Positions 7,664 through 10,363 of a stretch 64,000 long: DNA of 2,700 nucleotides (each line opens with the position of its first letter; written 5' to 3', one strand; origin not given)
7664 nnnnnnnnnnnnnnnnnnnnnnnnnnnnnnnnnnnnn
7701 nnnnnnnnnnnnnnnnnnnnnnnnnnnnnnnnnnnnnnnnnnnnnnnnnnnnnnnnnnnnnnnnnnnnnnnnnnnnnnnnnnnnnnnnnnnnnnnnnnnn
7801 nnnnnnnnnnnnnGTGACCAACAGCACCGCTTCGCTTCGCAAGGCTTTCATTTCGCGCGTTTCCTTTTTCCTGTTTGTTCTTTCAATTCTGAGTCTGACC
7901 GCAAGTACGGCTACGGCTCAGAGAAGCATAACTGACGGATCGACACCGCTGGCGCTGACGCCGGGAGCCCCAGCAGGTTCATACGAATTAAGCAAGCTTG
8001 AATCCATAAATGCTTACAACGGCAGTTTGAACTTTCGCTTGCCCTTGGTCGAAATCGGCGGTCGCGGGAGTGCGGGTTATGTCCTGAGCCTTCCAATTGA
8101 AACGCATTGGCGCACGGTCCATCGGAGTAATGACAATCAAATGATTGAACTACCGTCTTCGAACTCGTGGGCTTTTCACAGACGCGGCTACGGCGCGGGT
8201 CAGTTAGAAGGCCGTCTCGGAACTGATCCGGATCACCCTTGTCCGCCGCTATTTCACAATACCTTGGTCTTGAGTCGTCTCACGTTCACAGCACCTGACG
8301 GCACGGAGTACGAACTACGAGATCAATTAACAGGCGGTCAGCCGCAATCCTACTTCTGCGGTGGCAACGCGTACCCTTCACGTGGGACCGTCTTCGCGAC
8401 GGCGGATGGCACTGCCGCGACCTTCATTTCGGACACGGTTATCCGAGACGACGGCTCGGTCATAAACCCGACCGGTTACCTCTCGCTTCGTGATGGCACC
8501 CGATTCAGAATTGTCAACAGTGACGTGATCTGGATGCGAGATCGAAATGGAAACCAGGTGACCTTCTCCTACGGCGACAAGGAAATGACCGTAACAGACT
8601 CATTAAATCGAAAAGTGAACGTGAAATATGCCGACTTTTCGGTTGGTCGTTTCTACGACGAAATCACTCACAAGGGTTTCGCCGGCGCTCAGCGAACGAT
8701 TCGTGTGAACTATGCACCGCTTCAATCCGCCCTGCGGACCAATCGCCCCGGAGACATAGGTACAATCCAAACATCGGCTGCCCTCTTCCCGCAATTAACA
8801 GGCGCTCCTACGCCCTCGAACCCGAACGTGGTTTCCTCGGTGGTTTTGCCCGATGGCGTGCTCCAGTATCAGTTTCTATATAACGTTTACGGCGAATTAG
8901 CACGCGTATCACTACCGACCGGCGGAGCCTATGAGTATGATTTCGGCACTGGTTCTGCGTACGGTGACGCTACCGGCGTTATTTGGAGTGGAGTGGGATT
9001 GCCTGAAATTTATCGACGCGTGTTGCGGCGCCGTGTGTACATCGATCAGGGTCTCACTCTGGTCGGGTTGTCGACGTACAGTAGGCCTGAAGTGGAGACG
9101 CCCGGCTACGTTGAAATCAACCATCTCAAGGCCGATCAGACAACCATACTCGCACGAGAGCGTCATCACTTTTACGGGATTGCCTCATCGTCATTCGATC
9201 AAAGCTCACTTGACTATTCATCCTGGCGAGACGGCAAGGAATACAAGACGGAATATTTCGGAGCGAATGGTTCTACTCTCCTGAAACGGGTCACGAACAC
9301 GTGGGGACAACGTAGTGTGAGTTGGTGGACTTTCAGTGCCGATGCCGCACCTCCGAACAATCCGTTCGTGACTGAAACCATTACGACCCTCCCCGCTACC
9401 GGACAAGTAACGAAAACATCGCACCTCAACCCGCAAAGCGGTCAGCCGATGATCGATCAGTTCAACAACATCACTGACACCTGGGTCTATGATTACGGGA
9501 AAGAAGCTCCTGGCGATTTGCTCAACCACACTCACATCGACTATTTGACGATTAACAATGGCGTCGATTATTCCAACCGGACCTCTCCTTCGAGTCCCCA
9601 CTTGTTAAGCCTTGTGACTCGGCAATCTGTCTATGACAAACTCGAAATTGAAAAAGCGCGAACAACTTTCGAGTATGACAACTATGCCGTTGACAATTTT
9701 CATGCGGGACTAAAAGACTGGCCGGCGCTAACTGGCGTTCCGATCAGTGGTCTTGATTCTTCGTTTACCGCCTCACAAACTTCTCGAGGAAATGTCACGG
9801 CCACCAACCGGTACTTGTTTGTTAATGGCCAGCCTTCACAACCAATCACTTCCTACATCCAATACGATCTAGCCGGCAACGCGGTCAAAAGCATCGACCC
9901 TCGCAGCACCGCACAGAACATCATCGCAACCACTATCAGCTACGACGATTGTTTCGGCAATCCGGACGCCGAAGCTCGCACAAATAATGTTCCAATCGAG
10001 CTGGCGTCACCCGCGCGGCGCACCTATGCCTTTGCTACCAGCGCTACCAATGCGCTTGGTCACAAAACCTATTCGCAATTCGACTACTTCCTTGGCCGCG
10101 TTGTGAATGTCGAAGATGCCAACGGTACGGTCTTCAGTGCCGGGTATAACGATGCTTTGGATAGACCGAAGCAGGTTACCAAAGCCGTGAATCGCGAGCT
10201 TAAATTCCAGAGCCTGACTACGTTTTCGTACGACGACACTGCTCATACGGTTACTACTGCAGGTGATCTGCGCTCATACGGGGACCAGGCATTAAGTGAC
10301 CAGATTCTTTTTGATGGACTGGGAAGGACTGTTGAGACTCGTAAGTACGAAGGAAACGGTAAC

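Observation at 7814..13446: Sec-secreted RHS shell carrying two tandem discoidin (F5/8 type C) domains inserted between the YD-repeat shell and the RHS core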

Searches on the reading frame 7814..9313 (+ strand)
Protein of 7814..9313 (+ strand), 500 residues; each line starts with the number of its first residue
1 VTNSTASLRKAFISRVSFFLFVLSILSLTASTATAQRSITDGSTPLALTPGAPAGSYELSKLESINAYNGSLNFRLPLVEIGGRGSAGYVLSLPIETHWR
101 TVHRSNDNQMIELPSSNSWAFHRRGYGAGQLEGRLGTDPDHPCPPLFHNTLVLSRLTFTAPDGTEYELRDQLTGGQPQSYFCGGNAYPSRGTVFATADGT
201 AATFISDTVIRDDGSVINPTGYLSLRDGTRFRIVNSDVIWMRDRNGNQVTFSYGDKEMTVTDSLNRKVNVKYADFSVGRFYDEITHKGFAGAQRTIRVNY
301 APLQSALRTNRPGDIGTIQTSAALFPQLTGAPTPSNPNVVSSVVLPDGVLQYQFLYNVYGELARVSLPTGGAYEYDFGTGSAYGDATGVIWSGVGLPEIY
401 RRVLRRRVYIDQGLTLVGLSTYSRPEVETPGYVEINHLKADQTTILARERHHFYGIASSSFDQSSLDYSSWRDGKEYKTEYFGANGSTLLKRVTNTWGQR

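Call 9: search_protein_families(library=pfam, proteins=[window:7814-9313:+], max_evalue=0.1)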
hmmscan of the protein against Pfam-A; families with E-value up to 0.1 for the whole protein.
window:7814-9313:+ (500 aa): 2 families
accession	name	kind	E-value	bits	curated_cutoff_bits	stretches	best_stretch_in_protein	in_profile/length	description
PF01246.26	Ribosomal_L24e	-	0.0016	19.1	27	1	180-206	7-33/66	Ribosomal protein L24e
PF20606.3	DUF6799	-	0.0046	17.1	26.8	1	191-241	9-59/63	Domain of unknown function (DUF6799)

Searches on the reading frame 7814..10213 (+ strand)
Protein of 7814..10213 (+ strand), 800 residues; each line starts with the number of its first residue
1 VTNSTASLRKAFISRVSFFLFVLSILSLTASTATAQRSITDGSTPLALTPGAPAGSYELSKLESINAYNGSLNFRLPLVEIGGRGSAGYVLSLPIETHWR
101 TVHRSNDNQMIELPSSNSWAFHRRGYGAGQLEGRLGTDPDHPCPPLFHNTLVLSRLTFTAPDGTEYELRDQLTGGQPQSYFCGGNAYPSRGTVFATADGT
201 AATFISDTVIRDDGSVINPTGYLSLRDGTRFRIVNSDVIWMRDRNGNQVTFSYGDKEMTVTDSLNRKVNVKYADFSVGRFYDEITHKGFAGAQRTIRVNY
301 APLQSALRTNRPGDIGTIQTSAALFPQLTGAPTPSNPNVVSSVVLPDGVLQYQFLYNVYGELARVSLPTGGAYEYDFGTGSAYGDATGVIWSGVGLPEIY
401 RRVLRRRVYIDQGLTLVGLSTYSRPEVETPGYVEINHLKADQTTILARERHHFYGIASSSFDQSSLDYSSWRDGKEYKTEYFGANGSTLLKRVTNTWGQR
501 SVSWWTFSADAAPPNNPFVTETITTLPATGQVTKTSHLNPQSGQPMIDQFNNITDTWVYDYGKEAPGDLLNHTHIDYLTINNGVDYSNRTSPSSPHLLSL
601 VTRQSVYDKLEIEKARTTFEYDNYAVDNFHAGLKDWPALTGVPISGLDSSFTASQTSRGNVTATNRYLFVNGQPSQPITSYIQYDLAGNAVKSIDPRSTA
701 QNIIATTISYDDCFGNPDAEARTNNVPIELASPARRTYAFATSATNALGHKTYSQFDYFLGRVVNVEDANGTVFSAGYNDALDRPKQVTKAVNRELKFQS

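Call 34: search_solved_structures(query=window:7814-10213:+, max_evalue=1)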
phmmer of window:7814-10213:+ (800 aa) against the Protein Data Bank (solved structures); distinct sequences matched with E-value up to 1: 1.
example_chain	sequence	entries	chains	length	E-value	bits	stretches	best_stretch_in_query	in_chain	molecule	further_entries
3s3y_A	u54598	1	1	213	0.52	11.7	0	671-720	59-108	TANDEM CYANOVIRIN-N DIMER CVN2L0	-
